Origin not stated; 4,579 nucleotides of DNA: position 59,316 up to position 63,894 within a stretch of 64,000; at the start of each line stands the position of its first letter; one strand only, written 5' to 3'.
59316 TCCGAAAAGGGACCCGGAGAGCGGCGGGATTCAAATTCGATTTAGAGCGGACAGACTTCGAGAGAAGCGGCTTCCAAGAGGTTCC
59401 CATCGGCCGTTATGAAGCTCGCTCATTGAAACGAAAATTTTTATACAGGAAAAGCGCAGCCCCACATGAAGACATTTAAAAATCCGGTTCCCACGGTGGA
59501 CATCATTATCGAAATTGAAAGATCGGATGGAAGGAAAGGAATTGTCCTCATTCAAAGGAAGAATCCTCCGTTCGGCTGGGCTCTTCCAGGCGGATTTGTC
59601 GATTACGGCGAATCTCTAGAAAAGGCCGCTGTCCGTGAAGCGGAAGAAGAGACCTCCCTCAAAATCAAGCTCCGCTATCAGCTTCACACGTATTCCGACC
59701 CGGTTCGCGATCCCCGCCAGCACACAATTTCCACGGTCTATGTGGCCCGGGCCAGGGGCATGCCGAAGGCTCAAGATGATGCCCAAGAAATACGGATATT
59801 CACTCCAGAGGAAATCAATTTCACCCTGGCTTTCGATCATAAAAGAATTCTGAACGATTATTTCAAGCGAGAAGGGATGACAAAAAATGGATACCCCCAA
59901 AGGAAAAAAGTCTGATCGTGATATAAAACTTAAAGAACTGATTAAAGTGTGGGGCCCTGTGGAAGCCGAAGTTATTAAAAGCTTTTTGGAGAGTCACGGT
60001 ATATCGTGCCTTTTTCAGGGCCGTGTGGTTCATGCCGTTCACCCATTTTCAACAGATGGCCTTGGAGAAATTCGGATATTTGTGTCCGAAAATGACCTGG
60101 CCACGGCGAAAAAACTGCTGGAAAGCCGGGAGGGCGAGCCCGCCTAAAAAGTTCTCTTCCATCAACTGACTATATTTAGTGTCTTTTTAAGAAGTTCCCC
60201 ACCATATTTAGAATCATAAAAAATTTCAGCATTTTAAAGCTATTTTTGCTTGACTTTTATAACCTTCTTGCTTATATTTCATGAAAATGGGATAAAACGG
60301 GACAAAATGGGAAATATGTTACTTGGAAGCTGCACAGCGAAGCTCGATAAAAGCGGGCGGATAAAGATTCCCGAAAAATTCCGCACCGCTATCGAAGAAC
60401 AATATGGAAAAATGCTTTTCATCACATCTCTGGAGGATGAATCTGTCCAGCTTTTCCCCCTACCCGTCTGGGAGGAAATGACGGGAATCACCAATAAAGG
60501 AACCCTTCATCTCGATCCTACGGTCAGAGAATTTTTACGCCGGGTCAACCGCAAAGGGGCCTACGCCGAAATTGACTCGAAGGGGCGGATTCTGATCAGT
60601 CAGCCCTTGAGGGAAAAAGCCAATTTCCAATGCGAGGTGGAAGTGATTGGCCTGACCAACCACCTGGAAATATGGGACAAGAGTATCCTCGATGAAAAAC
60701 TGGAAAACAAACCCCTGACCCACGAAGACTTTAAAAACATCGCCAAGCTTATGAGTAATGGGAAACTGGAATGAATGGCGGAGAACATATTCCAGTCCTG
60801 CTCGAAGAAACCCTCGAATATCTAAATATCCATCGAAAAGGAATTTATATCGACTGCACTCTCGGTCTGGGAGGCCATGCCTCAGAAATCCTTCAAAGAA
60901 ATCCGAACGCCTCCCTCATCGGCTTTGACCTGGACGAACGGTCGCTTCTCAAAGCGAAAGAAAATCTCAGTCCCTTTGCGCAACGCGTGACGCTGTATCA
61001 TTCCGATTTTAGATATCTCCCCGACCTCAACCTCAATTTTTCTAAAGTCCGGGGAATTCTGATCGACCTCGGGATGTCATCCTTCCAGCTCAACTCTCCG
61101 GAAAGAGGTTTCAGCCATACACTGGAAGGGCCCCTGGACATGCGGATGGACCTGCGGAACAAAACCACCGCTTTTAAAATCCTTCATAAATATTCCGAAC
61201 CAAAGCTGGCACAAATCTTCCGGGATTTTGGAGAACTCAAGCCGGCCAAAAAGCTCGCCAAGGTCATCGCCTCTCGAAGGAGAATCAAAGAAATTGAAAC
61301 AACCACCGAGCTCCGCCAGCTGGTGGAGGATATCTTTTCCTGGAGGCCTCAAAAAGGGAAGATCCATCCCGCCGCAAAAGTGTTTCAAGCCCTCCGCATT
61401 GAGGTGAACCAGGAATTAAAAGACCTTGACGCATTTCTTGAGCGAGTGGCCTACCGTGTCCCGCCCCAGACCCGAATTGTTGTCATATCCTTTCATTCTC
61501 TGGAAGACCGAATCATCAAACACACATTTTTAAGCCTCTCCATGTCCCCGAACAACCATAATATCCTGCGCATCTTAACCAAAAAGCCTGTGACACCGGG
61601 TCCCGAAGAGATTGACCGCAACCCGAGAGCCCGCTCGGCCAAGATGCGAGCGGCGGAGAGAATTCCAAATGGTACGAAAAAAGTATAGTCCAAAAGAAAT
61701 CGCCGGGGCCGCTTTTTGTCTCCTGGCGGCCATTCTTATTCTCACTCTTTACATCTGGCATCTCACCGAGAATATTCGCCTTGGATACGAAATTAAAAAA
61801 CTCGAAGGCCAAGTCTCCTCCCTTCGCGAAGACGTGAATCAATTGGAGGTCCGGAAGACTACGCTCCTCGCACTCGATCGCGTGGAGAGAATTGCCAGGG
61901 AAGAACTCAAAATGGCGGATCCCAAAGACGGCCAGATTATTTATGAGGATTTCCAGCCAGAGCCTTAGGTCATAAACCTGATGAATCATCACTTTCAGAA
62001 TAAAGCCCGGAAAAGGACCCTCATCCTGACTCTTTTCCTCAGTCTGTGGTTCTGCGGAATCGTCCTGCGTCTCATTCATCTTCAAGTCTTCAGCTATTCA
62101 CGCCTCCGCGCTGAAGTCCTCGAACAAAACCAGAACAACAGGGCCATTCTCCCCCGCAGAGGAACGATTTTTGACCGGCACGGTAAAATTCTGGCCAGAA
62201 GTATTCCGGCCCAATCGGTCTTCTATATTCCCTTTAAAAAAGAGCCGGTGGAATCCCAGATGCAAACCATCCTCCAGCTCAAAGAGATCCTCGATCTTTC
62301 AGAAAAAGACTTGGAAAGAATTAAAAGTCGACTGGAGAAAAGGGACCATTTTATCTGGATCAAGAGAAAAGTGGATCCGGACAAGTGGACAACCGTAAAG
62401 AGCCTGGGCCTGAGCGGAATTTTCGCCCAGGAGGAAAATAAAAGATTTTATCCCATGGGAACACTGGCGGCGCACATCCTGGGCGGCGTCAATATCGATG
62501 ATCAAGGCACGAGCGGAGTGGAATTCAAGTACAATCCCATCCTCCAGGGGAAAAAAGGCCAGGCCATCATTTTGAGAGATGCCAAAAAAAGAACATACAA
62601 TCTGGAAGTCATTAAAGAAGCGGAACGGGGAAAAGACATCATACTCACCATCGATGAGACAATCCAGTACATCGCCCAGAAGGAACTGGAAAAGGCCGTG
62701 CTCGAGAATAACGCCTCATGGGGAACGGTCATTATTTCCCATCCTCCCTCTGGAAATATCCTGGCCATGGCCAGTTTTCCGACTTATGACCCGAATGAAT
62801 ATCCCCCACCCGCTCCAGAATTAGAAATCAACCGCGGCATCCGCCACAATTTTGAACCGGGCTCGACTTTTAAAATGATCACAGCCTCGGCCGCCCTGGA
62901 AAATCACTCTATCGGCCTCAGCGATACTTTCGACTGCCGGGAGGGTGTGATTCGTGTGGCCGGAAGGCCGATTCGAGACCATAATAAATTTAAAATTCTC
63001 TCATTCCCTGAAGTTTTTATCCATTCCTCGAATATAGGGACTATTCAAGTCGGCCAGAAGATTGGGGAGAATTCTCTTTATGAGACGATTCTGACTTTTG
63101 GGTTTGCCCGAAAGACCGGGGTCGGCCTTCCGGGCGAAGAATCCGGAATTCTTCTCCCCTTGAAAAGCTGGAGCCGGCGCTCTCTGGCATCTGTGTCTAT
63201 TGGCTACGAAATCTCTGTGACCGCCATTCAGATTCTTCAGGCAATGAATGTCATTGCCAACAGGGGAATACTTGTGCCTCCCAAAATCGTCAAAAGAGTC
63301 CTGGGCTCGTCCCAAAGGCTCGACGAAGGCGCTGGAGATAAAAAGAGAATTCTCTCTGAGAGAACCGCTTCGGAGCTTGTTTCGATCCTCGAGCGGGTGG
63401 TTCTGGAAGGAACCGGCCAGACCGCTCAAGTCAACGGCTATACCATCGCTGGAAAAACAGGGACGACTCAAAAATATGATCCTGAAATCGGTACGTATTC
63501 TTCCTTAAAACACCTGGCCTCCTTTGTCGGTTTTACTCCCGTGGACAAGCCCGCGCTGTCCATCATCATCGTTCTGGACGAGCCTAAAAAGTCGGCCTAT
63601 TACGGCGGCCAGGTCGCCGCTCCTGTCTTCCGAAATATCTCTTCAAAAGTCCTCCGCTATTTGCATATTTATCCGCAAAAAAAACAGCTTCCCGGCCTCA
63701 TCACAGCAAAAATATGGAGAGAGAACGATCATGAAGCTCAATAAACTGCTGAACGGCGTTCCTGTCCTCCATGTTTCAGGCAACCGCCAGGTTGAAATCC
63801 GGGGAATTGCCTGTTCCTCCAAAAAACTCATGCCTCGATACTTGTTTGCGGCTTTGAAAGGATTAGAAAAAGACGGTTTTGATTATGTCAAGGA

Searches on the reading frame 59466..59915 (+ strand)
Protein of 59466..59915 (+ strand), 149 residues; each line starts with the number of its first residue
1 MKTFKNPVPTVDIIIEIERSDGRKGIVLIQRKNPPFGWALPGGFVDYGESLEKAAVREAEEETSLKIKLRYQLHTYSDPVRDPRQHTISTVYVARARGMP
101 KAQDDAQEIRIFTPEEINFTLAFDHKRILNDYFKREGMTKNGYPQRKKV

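Call 75: search_protein_families(library=pfam, proteins=[window:59466-59915:+], max_evalue=0.00001)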
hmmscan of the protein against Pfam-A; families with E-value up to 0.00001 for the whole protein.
window:59466-59915:+ (149 aa): 2 families
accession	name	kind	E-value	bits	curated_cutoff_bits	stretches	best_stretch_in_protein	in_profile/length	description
PF00293.34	NUDIX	-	3.6e-23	82.5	21.1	1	14-130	8-132/134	NUDIX domain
PF16262.11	DUF4916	-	6.4e-06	26.3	27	0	78-118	105-145/170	Domain of unknown function (DUF4916)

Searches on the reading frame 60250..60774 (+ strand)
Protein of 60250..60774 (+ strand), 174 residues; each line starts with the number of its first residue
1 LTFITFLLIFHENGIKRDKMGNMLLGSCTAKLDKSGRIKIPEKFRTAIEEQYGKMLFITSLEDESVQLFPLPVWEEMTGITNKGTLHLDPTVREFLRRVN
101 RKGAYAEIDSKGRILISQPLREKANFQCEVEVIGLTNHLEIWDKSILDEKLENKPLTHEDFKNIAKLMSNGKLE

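Call 75: search_protein_families(library=pfam, proteins=[window:60250-60774:+], max_evalue=0.00001)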
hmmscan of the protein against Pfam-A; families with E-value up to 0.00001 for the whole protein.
window:60250-60774:+ (174 aa): 1 family
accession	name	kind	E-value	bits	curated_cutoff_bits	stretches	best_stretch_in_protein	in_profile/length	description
PF02381.23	MraZ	-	2.3e-18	66.4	23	1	107-145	9-47/72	MraZ protein, putative antitoxin-like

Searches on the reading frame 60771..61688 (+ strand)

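Call 75: search_protein_families(library=pfam, proteins=[window:60771-61688:+], max_evalue=0.00001)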
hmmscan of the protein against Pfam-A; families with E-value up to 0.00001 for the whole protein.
window:60771-61688:+ (305 aa): 1 family
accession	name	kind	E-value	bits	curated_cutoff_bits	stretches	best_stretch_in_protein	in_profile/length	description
PF01795.25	Methyltransf_5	-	1.9e-100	336.7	27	1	5-298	3-309/309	MraW methylase family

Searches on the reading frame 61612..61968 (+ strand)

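Call 76: search_protein_families(library=pfam, proteins=[window:61612-61968:+], max_evalue=0.001)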
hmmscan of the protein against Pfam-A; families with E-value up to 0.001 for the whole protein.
window:61612-61968:+ (118 aa): 2 families
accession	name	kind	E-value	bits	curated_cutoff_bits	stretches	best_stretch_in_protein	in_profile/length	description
PF04977.20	DivIC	-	7.9e-06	26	28.9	1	41-109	6-75/80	Septum formation initiator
PF04999.18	FtsL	-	2.3e-05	24.8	22.9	1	34-108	16-91/97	Cell division protein FtsL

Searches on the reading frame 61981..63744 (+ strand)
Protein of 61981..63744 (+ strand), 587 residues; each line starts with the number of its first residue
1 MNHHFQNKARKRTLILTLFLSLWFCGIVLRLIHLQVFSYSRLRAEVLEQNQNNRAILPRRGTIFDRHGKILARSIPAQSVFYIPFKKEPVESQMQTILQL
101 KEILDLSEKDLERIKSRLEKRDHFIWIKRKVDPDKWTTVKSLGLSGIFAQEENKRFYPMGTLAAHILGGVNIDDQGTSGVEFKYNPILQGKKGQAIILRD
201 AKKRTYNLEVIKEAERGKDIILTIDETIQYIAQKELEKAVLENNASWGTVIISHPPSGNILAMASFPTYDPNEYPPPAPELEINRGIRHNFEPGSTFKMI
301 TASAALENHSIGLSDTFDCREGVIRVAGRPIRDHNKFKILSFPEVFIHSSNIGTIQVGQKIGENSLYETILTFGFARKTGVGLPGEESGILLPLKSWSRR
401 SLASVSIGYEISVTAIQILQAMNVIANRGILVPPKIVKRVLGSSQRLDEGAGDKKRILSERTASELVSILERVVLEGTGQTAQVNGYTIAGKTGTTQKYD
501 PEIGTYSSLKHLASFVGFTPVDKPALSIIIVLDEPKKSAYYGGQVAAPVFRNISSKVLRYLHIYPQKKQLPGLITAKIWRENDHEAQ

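Call 76: search_protein_families(library=pfam, proteins=[window:61981-63744:+], max_evalue=0.001)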
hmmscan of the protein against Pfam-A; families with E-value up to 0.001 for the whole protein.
window:61981-63744:+ (587 aa): 3 families
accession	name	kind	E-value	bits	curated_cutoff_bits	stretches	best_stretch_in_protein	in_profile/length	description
PF00905.27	Transpeptidase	-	1.6e-69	234.9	22.1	1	248-554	1-298/299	Penicillin binding protein transpeptidase domain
PF03717.20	PBP_dimer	-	8.4e-22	78.9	24.4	1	57-204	3-174/180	Penicillin-binding Protein dimerisation domain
PF21922.1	PBP_dimer_2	-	0.00043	20.9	27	0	154-197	24-66/83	Penicillin binding protein A dimerisation domain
